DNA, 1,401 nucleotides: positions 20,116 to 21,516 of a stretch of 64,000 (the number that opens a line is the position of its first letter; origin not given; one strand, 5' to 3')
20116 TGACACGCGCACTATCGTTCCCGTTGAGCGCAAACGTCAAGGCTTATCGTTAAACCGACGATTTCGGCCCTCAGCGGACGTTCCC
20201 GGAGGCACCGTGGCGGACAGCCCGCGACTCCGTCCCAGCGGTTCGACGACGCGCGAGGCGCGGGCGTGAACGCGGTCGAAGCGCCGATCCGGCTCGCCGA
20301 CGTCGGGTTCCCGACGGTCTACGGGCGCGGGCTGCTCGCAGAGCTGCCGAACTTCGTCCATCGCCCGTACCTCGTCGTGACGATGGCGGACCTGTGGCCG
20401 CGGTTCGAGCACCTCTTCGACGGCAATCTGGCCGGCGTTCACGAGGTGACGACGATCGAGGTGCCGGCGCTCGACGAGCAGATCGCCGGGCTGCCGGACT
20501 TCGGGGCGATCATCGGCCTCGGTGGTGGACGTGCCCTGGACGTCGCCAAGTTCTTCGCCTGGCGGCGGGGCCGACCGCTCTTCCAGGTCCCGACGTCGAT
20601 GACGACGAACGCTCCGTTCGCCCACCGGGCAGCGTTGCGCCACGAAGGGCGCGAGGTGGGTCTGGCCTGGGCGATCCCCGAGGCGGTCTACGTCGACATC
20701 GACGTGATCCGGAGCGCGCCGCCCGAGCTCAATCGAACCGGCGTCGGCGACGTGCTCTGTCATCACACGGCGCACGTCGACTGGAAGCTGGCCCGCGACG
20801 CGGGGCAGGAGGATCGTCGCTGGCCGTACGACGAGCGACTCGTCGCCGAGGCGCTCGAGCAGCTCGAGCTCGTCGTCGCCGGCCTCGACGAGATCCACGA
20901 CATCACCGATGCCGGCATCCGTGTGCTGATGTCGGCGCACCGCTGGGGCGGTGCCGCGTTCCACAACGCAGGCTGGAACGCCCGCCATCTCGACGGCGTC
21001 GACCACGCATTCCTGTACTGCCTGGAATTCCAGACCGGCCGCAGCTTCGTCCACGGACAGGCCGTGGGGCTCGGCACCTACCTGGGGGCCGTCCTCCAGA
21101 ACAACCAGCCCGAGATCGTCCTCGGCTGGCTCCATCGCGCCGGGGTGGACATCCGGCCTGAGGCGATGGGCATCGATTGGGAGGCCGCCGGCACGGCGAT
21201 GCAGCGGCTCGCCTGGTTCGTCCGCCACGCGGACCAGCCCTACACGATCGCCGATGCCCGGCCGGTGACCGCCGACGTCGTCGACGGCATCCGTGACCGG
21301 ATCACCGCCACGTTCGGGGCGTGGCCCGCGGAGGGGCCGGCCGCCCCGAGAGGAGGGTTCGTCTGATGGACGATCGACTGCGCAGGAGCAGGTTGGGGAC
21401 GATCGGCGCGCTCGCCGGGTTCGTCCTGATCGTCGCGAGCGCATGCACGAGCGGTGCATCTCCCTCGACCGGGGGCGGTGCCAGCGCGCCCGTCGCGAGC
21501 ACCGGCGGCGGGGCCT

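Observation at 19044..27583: LacI-controlled locus with two paralogous DHQS-like dehydrogenases bracketing a PotABCD-type ABC importer and an LLM oxidoreductase - uncharacterised uptake/oxidation pathway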

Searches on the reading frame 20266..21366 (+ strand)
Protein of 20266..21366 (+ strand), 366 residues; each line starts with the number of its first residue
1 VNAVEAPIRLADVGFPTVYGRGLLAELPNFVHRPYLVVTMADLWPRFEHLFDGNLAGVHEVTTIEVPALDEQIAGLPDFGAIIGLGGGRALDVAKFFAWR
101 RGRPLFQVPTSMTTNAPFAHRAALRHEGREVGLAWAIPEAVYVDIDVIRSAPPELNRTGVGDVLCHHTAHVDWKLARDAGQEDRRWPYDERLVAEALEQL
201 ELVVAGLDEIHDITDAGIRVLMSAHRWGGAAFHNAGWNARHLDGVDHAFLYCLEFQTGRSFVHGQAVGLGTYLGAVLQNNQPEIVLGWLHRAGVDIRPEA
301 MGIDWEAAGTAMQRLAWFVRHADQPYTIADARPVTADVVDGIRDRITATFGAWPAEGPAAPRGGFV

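Call 4: search_protein_families(library=pfam, proteins=[window:20266-21366:+], max_evalue=0.01)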
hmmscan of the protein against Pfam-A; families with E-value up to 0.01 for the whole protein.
window:20266-21366:+ (366 aa): 3 families
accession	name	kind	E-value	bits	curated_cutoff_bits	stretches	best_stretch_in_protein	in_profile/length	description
PF13685.12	Fe-ADH_2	-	1.7e-14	54.5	28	1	71-152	68-149/149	Iron-containing alcohol dehydrogenase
PF00465.25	Fe-ADH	-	4.6e-06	26.8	31.3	1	78-144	80-167/168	Iron-containing alcohol dehydrogenase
PF01761.26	DHQ_synthase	-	0.00012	22.2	24.2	1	81-153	33-110/115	3-dehydroquinate synthase N-terminal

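Call 5: search_protein_families(library=ncbifam, proteins=[window:20266-21366:+], max_evalue=0.01)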
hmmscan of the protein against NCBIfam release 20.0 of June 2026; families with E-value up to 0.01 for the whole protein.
window:20266-21366:+ (366 aa): 9 families
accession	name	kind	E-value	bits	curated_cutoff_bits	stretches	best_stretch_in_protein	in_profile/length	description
NF002022.0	PRK00843.1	equivalog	3.8e-32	111.6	413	1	65-337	75-338/350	NAD(P)-dependent glycerol-1-phosphate dehydrogenase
NF006941.0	PRK09423.1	subfamily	4.3e-14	52.1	336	1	62-165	69-174/367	glycerol dehydrogenase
NF047954.1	PrpdilGlycDhGldA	equivalog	4.8e-10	39.2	700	1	72-280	78-288/365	bifunctional L-1,2-propanediol dehydrogenase/glycerol dehydrogenase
NF053832.1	GlycoaldRedHalo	equivalog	3.3e-09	36.4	550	1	78-165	84-174/363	glycolaldehyde reductase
TIGR01357.1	aroB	equivalog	1.5e-07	30.9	305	1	81-167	85-176/344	3-dehydroquinate synthase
NF007880.0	PRK10586.1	equivalog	4e-05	22.7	429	1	78-166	86-177/362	oxidoreductase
TIGR03405.1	Phn_Fe-ADH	equivalog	0.00052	18.9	423.7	0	19-105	9-107/355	iron-containing alcohol dehydrogenase PsrA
NF041822.1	daptide_DH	equivalog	0.0018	17.2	300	0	66-100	42-76/363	daptide-type RiPP biosynthesis dehydogenase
NF010627.0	PRK14021.1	equivalog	0.0019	16.7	565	1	78-164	269-360/542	bifunctional shikimate kinase/3-dehydroquinate synthase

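Call 7: search_solved_structures(query=window:20266-21363:+, max_evalue=0.01, show_alignments=1)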
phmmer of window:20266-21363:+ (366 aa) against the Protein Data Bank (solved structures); distinct sequences matched with E-value up to 0.01: 20.
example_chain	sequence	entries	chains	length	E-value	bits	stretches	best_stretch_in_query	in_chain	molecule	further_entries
5fb3_A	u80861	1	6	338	5.1e-21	78.8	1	65-278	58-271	Glycerol-1-phosphate dehydrogenase [NAD(P)+]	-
3ce9_A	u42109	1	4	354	5.7e-20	75.3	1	63-285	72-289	Glycerol dehydrogenase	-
4rfl_A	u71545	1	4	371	8.3e-16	61.6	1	77-287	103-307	Glycerol-1-phosphate dehydrogenase [NAD(P)+]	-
4rgq_A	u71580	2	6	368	8.5e-16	61.6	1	77-287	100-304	Glycerol-1-phosphate dehydrogenase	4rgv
4mca_A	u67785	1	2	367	1.6e-14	57.4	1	81-310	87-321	Glycerol dehydrogenase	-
9h4x_A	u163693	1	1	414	2.4e-13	53.5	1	81-270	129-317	Glycerol-1-phosphate dehydrogenase [NAD(P)+]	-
5xn8_A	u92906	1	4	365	1.4e-12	51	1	81-304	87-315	Glycerol Dehydrogenase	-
5zxl_A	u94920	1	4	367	2.4e-11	46.9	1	73-297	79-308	Glycerol dehydrogenase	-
8goa_A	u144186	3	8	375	2.6e-11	46.8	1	73-297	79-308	Glycerol dehydrogenase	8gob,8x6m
1kq3_A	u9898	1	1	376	2.8e-10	43.4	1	72-283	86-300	glycerol dehydrogenase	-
8k1g_A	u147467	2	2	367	5e-10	42.6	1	72-298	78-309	Glycerol dehydrogenase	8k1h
6csj_A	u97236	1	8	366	8.7e-10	41.8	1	78-279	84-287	Glycerol dehydrogenase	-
3uhj_A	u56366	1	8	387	1.3e-08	38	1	81-348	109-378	Probable glycerol dehydrogenase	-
1jpu_A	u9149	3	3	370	3.9e-08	36.4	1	72-281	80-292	glycerol dehydrogenase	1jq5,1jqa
1ta9_A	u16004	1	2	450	9.9e-08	35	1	64-279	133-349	glycerol dehydrogenase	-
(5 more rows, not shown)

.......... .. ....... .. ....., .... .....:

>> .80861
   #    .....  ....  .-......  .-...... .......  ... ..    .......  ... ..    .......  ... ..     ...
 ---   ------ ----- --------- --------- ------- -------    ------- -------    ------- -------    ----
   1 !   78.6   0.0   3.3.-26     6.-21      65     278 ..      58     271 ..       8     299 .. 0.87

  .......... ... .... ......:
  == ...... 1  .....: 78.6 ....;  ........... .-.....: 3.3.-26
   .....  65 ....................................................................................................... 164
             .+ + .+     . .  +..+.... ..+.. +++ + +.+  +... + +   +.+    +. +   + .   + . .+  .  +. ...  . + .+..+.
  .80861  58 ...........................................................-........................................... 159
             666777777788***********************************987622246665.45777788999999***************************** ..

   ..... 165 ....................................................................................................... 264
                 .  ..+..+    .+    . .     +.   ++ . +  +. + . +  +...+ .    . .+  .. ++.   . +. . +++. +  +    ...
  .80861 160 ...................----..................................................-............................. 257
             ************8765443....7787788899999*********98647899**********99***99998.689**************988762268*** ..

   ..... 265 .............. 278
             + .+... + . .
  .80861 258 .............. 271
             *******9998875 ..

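Call 9: find_homologous_proteins(query=window:20266-21363:+, max_evalue=1e-10)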
Query window:20266-21363:+ (366 aa): 1355 proteins with E <= 1e-10 among 8000 candidates; the best 120 are listed.
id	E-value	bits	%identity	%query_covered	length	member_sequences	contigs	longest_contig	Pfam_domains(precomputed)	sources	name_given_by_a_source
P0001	4.0e-215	733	86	100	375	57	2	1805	PF13685.13,PF00465.26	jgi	jgi:glycerol-1-phosphate dehydrogenase [NAD(P)+]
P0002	1.4e-207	708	83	100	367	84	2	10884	PF13685.13,PF00465.26,PF01761.27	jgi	jgi:glycerol dehydrogenase-like iron-containing ADH family enzyme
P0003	4.6e-203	693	85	95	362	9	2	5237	PF13685.13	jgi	jgi:glycerol-1-phosphate dehydrogenase [NAD(P)+]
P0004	1.2e-202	692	84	96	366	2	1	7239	PF13685.13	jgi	jgi:glycerol-1-phosphate dehydrogenase [NAD(P)+]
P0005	3.2e-200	684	80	100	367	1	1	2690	PF13685.13,PF00465.26,PF01761.27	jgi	jgi:glycerol-1-phosphate dehydrogenase [NAD(P)+]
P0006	6.9e-195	666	79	100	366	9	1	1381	PF13685.13,PF01761.27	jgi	jgi:glycerol dehydrogenase-like iron-containing ADH family enzyme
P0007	1.3e-190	652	78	97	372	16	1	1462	PF13685.13,PF00465.26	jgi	jgi:glycerol-1-phosphate dehydrogenase [NAD(P)+]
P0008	1.1e-188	646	77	96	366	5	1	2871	PF13685.13,PF00465.26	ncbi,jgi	jgi:glycerol dehydrogenase-like iron-containing ADH family enzyme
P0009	3.3e-188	644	75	100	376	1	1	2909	PF13685.13,PF00465.26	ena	-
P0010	6.1e-188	643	77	100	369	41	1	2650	PF13685.13,PF00465.26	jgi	jgi:glycerol dehydrogenase-like iron-containing ADH family enzyme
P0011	1.5e-186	639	75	100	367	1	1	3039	PF13685.13,PF00465.26,PF01761.27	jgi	jgi:glycerol dehydrogenase-like iron-containing ADH family enzyme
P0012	2.8e-184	631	74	100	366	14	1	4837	PF13685.13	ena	-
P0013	4.5e-184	630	73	100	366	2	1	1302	PF13685.13,PF00465.26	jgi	jgi:glycerol dehydrogenase-like iron-containing ADH family enzyme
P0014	6.3e-183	627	73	100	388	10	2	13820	PF13685.13,PF00465.26,PF01761.27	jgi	jgi:glycerol-1-phosphate dehydrogenase [NAD(P)+]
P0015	9.1e-182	623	71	100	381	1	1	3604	PF13685.13,PF00465.26,PF01761.27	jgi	jgi:glycerol-1-phosphate dehydrogenase [NAD(P)+]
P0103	3.6e-153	529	66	92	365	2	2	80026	PF13685.13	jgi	jgi:glycerol-1-phosphate dehydrogenase [NAD(P)+]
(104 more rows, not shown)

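Call 10: find_related_loci(query=window:20266-21363:+, collection=genome_contigs, flank=10000)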
Query window:20266-21363:+ (366 aa) in genome_contigs; peptide patterns used: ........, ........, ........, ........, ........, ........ (x = any residue, [..] = any of these).
221 stretches matched a pattern; 141 encode a relative of the query (tblastn E <= 1e-3); the best 80 are kept; 79 distinct loci.
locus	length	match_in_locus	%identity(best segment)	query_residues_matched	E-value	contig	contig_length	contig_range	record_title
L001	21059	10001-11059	90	14-366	0e+0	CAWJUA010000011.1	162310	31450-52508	MAG: uncultured Chloroflexia bacterium isolate MFD08821.bin.2.74 genome assembly, contig: contig_20553, whole genome sho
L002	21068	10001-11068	87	11-366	0e+0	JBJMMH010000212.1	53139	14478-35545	MAG: Chloroflexota bacterium isolate 12C16O_48h_50_P13_coass_bin_32 k141_1517655, whole genome shotgun sequence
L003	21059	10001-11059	86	14-366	0e+0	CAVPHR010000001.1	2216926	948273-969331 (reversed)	MAG: uncultured Chloroflexia bacterium isolate MFD10043.bin.2.10 genome assembly, contig: contig_26263, whole genome sho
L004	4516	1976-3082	75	1-366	0e+0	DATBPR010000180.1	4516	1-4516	MAG TPA_asm: Candidatus Limnocylindrales bacterium isolate SMAG_U4082 k141_1546621, whole genome shotgun sequence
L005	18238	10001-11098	87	1-366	0e+0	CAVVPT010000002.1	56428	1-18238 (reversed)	MAG: uncultured Chloroflexia bacterium isolate MFD00392.bin.3.845 genome assembly, contig: contig_108177, whole genome s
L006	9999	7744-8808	72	12-366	1e-171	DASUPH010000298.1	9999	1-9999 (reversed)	MAG TPA_asm: Candidatus Limnocylindrales bacterium isolate SMAG_U1649 k141_236317, whole genome shotgun sequence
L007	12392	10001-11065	72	12-366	1e-169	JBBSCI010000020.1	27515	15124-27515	MAG: Candidatus Limnocylindrales bacterium isolate metawrap_la6_14 metawrap_la6_14_K_484312_L_27515_cov_10.0000, whole g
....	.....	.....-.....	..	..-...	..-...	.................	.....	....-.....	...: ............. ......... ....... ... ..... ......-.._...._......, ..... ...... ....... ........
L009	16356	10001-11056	71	15-366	9e-166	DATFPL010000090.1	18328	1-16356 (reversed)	MAG TPA_asm: Candidatus Limnocylindrales bacterium isolate SMAG_U9302 k141_312314, whole genome shotgun sequence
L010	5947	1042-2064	72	15-355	4e-165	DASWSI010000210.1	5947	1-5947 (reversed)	MAG TPA_asm: Candidatus Limnocylindrales bacterium isolate SMAG_U3545 k141_3670421, whole genome shotgun sequence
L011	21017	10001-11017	70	15-353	9e-163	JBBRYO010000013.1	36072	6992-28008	MAG: Candidatus Limnocylindrales bacterium isolate La5_metabat2.116 La5_metabat2.116_K_1043401_L_36072_cov_58.3874, whol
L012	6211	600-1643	68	15-362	2e-162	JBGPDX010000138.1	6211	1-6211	MAG: Candidatus Limnocylindria bacterium isolate OBJ_0618_050_14 k141_4462559_length_6211_cov_17.3247, whole genome shot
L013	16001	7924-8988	74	12-366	6e-174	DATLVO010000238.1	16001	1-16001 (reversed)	MAG TPA_asm: Verrucomicrobiia bacterium isolate SMAG_U13194 k141_328808, whole genome shotgun sequence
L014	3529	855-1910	68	15-366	7e-161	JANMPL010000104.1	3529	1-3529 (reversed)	MAG: Chloroflexota bacterium isolate OTE_51_metabat_464 OTE_51_k141_3656277, whole genome shotgun sequence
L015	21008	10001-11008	66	15-350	2e-153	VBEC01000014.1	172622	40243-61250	MAG: Chloroflexi bacterium isolate CF_16 14_1009_16_30cm_scaffold_9, whole genome shotgun sequence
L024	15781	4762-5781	61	15-354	8e-137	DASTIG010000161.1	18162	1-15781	MAG TPA_asm: Candidatus Limnocylindrales bacterium isolate SMAG_U924 k141_1119160, whole genome shotgun sequence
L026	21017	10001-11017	59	15-353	3e-135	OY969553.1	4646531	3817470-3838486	MAG: uncultured Actinomycetota bacterium isolate MFD04212.bin.1.1 genome assembly, chromosome: 1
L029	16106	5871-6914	54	10-355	2e-132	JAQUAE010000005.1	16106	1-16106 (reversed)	MAG: Anaerolineales bacterium isolate STC_77 NODE_7824_length_16106_cov_5.895425_Sandtown_C, whole genome shotgun sequen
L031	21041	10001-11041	59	12-357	5e-132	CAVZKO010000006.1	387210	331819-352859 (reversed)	MAG: uncultured Chloroflexia bacterium isolate MFD09267.bin.2.309 genome assembly, contig: contig_2112, whole genome sho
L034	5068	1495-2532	59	12-356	1e-132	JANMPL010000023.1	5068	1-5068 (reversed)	MAG: Chloroflexota bacterium isolate OTE_51_metabat_464 OTE_51_k141_3441826, whole genome shotgun sequence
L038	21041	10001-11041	58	15-355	1e-129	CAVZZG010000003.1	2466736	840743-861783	MAG: uncultured Actinomycetes bacterium isolate MFD02134.bin.1.216 genome assembly, contig: contig_6518, whole genome sh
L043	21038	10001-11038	59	11-353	3e-127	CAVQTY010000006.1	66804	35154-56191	MAG: Ilumatobacteraceae bacterium isolate MFD06742.bin.2.180 genome assembly, contig: contig_26158, whole genome shotgun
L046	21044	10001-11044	55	15-360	3e-126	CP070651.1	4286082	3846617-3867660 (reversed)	MAG: Trueperaceae bacterium isolate bin86 chromosome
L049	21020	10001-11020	58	15-353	9e-124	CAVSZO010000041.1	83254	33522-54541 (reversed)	MAG: Ilumatobacteraceae bacterium isolate MFD05454.bin.2.293 genome assembly, contig: contig_51843, whole genome shotgun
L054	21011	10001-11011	55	15-351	5e-120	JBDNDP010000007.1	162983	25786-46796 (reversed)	MAG: Aggregatilineales bacterium isolate RM_bin19_OCT21 C7, whole genome shotgun sequence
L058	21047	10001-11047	59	15-364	8e-135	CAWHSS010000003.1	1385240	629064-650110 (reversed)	MAG: uncultured Chloroflexia bacterium isolate MFD09212.bin.2.155 genome assembly, contig: contig_6730, whole genome sho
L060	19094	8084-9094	52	14-350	2e-116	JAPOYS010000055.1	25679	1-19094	MAG: Chloroflexota bacterium isolate COS4_bin_41 NODE_1709_length_25679_cov_14.5647, whole genome shotgun sequence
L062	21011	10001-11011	53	14-350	2e-116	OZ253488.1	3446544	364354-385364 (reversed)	MAG: Phototrophicaceae bacterium isolate e6849e2b-53ec-4272-8860-5706dd3a7f4a genome assembly, chromosome: 2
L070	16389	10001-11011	52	14-350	5e-116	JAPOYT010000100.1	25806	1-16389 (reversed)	MAG: Chloroflexota bacterium isolate COS4_bin_42 NODE_1696_length_25806_cov_12.7629, whole genome shotgun sequence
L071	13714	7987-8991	56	8-343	7e-116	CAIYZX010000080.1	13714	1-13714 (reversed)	MAG: uncultured Chloroflexi bacterium isolate LaPlata-b_bin-0719 genome assembly, contig: bin-0719:080/781, whole genome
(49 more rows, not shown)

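Call 17: search_protein_families(library=pfam, proteins=[L070:14872-16098:+, L062:8183-8584:-, L060:10539-11432:+, L024:5835-7037:+, L071:6874-7962:+, L034:3409-4383:-, L029:10459-11256:+, L070:8734-9762:-, L029:11294-12646:-, L054:11908-13386:-], max_evalue=0.00001)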
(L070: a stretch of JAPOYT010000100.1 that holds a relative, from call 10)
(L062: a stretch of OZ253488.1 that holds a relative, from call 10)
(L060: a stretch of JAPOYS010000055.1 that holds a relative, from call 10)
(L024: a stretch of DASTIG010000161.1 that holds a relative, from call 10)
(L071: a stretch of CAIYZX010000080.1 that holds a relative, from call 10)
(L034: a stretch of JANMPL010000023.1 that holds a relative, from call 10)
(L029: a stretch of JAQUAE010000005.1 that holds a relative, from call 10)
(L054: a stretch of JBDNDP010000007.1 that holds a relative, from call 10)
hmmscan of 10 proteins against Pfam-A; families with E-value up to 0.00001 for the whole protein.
L070:14872-16098:+ (408 aa): 3 families
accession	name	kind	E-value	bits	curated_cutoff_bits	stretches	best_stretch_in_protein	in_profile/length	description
PF01041.23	DegT_DnrJ_EryC1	-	4.4e-105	352.3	19.8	1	23-354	3-333/360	DegT/DnrJ/EryC1/StrS aminotransferase family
PF00155.27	Aminotran_1_2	-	2.4e-11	43.9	19.7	1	28-173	23-191/361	Aminotransferase class I and II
PF01212.27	Beta_elim_lyase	-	4.2e-07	30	27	1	47-286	33-275/288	Beta-eliminating lyase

L062:8183-8584:- (133 aa): 1 family
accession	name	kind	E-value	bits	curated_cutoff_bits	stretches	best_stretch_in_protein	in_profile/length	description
PF07883.17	Cupin_2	-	3e-06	27.3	27.2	1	41-98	14-67/70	Cupin domain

L060:10539-11432:+ (297 aa): 1 family
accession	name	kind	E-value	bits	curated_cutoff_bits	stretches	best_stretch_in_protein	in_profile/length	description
PF04951.18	Peptidase_M55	-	5.8e-66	223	25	1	27-262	1-231/264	D-aminopeptidase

L024:5835-7037:+ (400 aa): 1 family
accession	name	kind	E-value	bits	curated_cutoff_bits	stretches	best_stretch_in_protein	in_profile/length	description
PF03841.19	SelA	-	2e-06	27.6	22.8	1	127-286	94-259/367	L-seryl-tRNA selenium transferase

L071:6874-7962:+ (362 aa): 1 family
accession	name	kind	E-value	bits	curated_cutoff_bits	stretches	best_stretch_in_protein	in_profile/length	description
PF01380.27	SIS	-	7.2e-20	71.6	25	1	62-177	9-128/131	SIS domain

L034:3409-4383:- (324 aa): 1 family
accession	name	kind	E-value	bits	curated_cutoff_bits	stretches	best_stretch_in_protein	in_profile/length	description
PF02585.22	PIG-L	-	2.3e-30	106.2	28.2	1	32-176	1-128/129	GlcNAc-PI de-N-acetylase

L029:10459-11256:+ (265 aa): 3 families
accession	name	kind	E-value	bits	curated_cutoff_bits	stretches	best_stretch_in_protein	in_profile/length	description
PF00106.31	adh_short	-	6.6e-56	189.3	26.6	1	10-203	1-193/195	short chain dehydrogenase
PF13561.12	adh_short_C2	-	1.6e-55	188.7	27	1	16-260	1-235/236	Enoyl-(Acyl carrier protein) reductase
PF08659.16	KR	-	1.5e-10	41.7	22.6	1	13-129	4-124/180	KR domain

L070:8734-9762:- (342 aa): 3 families
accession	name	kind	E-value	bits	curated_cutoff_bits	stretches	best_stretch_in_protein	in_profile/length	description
PF01408.29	GFO_IDH_MocA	-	6.4e-27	95.1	24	1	10-128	2-120/120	Oxidoreductase family, NAD-binding Rossmann fold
PF22725.1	GFO_IDH_MocA_C3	-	2e-22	80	27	1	139-257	4-121/124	GFO/IDH/MocA C-terminal domain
PF02894.22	GFO_IDH_MocA_C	-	1.2e-16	61.6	22.9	1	140-342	1-218/218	Oxidoreductase family, C-terminal alpha/beta domain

L029:11294-12646:- (450 aa): 1 family
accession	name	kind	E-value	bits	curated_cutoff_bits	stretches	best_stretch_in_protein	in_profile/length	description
PF00202.27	Aminotran_3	-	9.6e-58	196.2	30.5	1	37-414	9-378/403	Aminotransferase class-III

L054:11908-13386:- (492 aa): 2 families
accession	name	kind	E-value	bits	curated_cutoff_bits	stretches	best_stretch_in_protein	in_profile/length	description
PF00370.27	FGGY_N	-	6.3e-42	144.3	28.8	1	5-246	2-245/245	FGGY family of carbohydrate kinases, N-terminal domain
PF02782.22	FGGY_C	-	1.6e-31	110.1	27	1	255-436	1-197/198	FGGY family of carbohydrate kinases, C-terminal domain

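Call 39: search_dna_similar(query=window:20266-21363:+, collection=plasmids, mode=protein, max_evalue=1e-10, max_rows=30)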
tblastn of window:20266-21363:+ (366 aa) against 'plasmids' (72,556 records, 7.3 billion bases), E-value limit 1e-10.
Records with a match: 6; places in all: 6; records where one place covers at least 80% of the query: 0.
Best place of each record, by identity: <60% 6.
By first word of the organism name: Nitratidesulfovibrio 4; Nonomuraea 1; Cytobacillus 1.
By predicted mobility (MOB-suite, as given by PLSDB): non-mobilizable 6.
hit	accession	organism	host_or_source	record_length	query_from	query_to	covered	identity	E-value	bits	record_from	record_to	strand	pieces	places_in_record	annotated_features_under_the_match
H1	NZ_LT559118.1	Nonomuraea gerenzanensis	-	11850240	92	306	59%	28.1%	7e-11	71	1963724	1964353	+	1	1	none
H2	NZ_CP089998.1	Cytobacillus spongiae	sponge,Pure culture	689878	63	293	63%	25.4%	1e-11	74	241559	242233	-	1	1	iron-containing alcohol dehydrogenase family protein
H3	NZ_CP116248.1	Nitratidesulfovibrio vulgaris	swine finishing facility waste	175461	92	285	53%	29.9%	2e-12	76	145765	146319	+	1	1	iron-containing alcohol dehydrogenase family protein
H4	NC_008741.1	Nitratidesulfovibrio vulgaris DP4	-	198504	92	285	53%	29.9%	3e-12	76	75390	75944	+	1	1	iron-containing alcohol dehydrogenase family protein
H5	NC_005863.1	Nitratidesulfovibrio vulgaris str. Hildenborough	-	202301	92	285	53%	29.9%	3e-12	76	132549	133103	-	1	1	iron-containing alcohol dehydrogenase family protein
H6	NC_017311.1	Nitratidesulfovibrio vulgaris RCH1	-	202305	92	285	53%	29.9%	3e-12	76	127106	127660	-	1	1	iron-containing alcohol dehydrogenase family protein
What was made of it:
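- Tried and rejected: Only matches at or below 30% identity were found (call 39).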

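Call 50: find_encoding_contigs(protein=P0103, flank=9000, max_places=1)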
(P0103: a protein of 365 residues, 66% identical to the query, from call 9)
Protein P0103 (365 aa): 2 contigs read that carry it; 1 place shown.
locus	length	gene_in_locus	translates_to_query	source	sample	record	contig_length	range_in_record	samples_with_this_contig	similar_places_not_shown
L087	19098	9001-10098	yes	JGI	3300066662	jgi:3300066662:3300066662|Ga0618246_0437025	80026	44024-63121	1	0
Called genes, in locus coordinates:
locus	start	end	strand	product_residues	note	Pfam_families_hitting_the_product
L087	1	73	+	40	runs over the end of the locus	-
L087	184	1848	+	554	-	PF13493:DUF4118, PF00512:HisKA, PF02518:HATPase_c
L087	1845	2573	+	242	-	PF00072:Response_reg, PF00486:Trans_reg_C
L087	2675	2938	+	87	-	-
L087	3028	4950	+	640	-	PF13520:AA_permease_2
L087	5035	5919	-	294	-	PF01263:Aldose_epim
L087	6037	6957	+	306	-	PF01619:Pro_dh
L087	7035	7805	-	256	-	PF00106:adh_short, PF08659:KR, PF13561:adh_short_C2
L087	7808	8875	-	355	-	PF13560:HTH_31 (faint), PF00356:LacI, PF00532:Peripla_BP_1, PF13377:Peripla_BP_3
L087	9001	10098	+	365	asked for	PF13685:Fe-ADH_2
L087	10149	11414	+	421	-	PF01547:SBP_bac_1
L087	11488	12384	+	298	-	PF00528:BPD_transp_1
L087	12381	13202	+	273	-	PF00528:BPD_transp_1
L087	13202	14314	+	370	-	PF00005:ABC_tran, PF08402:TOBE_2 (faint)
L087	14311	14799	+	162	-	PF06210:DUF1003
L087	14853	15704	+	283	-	PF01551:Peptidase_M23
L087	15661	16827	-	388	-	PF03841:SelA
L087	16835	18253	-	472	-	PF01966:HD (weak), PF19276:HD_assoc_2 (weak)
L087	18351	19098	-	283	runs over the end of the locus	PF00188:CAP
